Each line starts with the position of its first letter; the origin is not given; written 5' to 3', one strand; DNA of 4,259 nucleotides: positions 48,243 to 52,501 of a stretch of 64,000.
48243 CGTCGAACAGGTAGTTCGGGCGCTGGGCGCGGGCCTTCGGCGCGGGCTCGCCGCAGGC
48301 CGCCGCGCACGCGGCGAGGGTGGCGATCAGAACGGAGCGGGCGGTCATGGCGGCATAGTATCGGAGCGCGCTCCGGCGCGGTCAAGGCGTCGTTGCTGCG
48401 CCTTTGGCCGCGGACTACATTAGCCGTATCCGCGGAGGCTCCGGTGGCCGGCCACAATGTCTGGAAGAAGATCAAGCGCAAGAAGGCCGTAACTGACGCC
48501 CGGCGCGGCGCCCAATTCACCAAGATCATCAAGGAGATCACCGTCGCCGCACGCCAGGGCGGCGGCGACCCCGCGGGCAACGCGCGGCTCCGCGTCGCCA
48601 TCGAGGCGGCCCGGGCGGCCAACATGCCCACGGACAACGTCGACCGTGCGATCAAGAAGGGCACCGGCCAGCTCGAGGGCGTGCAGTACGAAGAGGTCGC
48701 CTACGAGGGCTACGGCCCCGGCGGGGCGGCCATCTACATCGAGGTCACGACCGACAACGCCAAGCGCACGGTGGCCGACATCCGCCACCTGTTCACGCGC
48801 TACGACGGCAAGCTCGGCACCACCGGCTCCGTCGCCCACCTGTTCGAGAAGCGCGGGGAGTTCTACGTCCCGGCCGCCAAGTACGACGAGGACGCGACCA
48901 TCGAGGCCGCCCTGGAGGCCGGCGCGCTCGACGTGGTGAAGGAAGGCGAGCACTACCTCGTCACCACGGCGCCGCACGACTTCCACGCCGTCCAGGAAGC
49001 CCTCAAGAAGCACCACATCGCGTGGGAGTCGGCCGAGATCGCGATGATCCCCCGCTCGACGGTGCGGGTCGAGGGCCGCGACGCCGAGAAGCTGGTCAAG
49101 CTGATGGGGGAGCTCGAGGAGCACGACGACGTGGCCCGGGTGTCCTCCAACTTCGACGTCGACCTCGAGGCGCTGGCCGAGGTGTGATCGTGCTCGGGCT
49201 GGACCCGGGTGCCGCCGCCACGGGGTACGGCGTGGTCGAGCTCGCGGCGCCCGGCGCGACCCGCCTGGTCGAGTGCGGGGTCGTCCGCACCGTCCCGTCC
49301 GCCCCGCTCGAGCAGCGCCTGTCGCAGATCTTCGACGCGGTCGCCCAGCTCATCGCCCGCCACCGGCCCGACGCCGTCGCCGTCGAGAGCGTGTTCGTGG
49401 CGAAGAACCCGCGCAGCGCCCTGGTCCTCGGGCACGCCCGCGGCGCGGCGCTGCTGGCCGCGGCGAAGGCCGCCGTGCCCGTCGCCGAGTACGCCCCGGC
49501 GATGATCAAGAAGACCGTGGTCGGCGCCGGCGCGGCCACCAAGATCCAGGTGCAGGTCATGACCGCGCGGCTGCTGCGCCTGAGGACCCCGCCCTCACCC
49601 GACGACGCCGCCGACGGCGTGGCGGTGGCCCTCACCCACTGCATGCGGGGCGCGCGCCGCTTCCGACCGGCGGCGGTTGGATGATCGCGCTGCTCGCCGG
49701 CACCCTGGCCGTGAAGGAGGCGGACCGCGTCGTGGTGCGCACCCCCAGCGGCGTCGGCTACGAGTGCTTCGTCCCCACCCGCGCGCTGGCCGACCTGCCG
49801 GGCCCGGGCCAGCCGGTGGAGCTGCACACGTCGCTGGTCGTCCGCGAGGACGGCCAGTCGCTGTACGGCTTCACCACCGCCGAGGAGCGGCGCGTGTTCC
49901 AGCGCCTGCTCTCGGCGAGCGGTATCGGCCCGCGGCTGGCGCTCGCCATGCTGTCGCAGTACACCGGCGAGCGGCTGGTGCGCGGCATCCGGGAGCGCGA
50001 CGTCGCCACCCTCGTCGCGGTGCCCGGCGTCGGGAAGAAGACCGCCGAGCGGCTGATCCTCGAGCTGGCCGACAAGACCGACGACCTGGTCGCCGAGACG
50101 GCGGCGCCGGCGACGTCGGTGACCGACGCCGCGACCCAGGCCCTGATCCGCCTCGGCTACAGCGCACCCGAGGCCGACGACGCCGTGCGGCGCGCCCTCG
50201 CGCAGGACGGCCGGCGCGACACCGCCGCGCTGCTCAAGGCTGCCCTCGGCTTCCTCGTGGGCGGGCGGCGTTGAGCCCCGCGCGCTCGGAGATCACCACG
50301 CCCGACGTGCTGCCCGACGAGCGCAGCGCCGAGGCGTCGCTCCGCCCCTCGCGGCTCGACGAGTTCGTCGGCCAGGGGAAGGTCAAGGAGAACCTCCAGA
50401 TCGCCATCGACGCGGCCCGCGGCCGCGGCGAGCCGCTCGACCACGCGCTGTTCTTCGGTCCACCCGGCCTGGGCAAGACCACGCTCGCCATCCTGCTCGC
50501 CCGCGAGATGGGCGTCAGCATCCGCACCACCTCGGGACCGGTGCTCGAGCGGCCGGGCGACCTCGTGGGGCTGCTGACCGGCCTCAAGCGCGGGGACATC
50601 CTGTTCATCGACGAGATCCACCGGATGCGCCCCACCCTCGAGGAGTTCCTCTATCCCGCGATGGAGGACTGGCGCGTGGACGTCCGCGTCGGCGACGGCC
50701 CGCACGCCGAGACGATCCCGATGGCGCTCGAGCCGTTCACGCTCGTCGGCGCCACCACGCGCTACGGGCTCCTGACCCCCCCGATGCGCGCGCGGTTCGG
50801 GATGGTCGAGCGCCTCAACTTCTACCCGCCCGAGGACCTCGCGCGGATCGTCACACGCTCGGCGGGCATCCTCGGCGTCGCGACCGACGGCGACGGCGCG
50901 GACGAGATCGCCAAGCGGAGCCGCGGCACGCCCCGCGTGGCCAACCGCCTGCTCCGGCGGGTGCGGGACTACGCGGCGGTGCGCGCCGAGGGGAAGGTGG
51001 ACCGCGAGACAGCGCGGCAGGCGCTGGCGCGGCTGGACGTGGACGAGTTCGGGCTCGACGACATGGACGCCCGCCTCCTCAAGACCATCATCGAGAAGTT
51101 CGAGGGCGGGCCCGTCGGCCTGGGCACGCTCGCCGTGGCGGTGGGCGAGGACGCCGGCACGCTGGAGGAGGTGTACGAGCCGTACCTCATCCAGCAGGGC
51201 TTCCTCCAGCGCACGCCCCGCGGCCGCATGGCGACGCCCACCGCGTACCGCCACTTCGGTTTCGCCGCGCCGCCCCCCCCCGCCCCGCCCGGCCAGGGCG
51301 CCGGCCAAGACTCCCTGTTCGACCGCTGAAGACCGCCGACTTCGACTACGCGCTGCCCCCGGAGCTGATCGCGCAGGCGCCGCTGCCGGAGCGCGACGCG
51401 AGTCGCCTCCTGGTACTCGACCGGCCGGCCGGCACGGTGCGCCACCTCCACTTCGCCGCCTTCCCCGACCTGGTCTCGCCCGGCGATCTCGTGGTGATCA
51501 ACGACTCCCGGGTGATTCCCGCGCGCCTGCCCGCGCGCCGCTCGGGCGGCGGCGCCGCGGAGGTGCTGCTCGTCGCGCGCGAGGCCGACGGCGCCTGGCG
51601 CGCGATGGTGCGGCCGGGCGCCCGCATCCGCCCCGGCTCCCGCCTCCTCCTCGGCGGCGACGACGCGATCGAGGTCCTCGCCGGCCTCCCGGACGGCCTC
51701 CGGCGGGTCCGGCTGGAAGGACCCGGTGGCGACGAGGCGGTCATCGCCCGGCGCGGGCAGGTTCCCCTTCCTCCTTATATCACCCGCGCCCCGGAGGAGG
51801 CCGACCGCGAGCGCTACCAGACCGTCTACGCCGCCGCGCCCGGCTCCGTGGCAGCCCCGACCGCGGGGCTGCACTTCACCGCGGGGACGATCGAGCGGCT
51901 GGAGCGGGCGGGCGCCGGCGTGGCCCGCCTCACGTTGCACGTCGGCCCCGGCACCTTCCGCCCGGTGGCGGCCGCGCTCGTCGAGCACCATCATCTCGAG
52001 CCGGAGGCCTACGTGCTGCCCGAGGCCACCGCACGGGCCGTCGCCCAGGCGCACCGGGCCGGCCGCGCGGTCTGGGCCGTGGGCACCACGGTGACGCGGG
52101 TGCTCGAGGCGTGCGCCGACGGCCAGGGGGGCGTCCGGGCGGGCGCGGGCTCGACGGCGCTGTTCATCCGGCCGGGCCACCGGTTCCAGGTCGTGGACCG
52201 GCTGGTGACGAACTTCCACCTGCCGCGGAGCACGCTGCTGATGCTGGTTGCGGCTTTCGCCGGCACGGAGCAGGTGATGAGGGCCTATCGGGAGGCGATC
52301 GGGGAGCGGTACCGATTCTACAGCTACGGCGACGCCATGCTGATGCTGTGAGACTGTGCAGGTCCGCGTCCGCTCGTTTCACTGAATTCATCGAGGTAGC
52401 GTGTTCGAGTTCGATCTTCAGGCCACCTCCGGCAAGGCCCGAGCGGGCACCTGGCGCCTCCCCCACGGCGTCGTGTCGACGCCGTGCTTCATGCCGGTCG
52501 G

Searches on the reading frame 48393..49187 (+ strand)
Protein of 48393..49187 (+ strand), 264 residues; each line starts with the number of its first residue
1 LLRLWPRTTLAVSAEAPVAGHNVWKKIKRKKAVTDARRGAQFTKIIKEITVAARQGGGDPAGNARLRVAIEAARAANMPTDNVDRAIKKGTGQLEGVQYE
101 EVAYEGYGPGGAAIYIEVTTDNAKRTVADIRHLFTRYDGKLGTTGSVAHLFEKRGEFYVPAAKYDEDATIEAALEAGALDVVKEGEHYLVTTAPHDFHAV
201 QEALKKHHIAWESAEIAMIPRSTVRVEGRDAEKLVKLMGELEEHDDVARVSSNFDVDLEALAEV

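Call 64: search_protein_families(library=pfam, proteins=[window:48393-49187:+], max_evalue=0.0001)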
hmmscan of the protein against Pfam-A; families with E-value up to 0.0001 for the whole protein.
window:48393-49187:+ (264 aa): 2 families
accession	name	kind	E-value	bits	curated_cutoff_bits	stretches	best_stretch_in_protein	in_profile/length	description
PF01709.26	Transcrip_reg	-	5.4e-54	182.7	27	1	99-254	1-160/160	TACO1/YebC second and third domain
PF20772.2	TACO1_YebC_N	-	8e-31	106.8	36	1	24-93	3-73/73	TACO1/YebC protein N-terminal domain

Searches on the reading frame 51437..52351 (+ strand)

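Call 64: search_protein_families(library=pfam, proteins=[window:51437-52351:+], max_evalue=0.0001)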
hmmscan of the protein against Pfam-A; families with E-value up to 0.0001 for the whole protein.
window:51437-52351:+ (304 aa): 1 family
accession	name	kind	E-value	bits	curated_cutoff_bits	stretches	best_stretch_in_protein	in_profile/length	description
PF02547.20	Queuosine_synth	-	1.9e-104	349.7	25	1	2-303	37-322/322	Queuosine biosynthesis protein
